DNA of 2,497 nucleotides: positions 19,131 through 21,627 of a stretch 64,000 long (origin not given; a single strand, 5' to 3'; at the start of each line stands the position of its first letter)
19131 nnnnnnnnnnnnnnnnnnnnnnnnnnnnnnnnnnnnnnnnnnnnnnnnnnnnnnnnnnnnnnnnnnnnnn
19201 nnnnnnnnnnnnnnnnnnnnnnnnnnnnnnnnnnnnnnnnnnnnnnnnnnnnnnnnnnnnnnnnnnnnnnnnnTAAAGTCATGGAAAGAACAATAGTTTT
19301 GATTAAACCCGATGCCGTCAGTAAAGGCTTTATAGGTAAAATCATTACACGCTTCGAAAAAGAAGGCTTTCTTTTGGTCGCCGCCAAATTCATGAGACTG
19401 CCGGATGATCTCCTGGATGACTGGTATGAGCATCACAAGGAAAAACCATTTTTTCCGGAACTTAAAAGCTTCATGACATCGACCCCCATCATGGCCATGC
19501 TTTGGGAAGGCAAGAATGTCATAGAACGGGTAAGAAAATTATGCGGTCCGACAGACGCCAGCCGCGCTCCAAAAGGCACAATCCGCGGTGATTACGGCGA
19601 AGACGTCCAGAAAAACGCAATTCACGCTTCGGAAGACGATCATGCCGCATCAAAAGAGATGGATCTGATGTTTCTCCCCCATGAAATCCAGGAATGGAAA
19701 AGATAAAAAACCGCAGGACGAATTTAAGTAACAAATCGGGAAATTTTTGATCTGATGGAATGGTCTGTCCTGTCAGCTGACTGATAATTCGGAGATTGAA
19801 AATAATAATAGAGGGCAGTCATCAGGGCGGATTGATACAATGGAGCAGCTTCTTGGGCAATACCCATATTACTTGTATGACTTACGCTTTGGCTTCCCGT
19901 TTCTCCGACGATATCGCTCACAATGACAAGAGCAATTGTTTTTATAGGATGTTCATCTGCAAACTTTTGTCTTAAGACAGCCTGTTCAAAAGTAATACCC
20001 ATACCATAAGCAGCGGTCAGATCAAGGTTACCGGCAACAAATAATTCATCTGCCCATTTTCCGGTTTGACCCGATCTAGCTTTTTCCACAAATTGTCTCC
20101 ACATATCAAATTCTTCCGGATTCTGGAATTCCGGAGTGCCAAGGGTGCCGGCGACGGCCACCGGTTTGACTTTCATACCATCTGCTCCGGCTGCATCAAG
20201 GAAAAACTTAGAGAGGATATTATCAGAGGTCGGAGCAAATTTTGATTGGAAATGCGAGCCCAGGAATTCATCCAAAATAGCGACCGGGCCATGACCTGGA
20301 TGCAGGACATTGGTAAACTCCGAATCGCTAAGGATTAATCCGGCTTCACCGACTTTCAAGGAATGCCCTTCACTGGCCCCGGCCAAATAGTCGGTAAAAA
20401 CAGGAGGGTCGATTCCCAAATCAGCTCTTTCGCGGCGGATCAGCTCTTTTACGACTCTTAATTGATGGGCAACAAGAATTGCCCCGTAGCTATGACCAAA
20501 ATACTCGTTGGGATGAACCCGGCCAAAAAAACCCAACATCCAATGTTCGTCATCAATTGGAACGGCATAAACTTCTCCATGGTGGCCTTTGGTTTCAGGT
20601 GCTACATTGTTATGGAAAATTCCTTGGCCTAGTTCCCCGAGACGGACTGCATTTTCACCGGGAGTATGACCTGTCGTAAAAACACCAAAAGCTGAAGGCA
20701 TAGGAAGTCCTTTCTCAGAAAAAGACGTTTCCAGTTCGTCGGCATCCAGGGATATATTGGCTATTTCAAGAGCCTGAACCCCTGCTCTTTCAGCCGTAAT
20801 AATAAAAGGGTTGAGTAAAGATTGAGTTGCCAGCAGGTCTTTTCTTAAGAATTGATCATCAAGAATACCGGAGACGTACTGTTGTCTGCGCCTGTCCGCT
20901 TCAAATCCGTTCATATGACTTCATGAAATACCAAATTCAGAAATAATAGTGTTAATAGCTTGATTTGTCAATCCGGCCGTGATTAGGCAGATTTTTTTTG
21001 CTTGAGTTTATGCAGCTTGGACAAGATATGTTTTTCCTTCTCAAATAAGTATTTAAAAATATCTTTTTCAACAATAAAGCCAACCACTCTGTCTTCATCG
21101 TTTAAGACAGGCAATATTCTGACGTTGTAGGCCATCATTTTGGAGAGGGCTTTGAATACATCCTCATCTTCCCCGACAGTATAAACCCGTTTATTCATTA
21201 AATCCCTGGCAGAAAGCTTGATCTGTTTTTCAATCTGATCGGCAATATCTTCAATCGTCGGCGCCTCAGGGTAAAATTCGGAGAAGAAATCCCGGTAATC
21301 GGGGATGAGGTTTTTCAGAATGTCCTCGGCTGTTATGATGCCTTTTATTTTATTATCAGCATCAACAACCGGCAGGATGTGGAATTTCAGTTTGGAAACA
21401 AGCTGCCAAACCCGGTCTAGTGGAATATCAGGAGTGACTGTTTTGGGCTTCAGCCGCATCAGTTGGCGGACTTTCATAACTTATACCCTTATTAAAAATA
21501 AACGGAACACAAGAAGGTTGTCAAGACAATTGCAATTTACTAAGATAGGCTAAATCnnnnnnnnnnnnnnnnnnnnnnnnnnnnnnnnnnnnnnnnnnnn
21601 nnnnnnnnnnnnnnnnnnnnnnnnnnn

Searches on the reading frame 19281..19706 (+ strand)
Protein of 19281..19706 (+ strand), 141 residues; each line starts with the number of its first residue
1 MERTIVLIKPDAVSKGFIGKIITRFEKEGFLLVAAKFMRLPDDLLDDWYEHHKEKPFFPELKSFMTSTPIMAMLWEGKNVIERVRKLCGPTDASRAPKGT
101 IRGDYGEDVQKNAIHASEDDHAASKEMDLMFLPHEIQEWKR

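Call 26: search_protein_families(library=pfam, proteins=[window:19281-19706:+], max_evalue=0.001)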
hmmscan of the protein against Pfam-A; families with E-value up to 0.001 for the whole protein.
window:19281-19706:+ (141 aa): 1 family
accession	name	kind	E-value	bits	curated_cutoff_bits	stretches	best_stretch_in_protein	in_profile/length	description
PF00334.24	NDK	-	1.1e-50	171.5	27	1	2-136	1-135/135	Nucleoside diphosphate kinase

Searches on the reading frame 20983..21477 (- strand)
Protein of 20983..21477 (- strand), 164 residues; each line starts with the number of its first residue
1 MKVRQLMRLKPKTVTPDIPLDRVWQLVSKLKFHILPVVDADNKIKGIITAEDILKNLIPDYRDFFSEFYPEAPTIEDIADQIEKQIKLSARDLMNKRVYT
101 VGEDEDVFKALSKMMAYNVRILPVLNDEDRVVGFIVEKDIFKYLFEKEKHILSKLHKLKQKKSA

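Call 26: search_protein_families(library=pfam, proteins=[window:20983-21477:-], max_evalue=0.001)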
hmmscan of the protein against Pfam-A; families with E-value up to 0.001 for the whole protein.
window:20983-21477:- (164 aa): 1 family
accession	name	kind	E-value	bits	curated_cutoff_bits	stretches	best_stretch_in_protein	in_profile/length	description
PF00571.33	CBS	-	1.2e-28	99.6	24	2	90-145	1-56/57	CBS domain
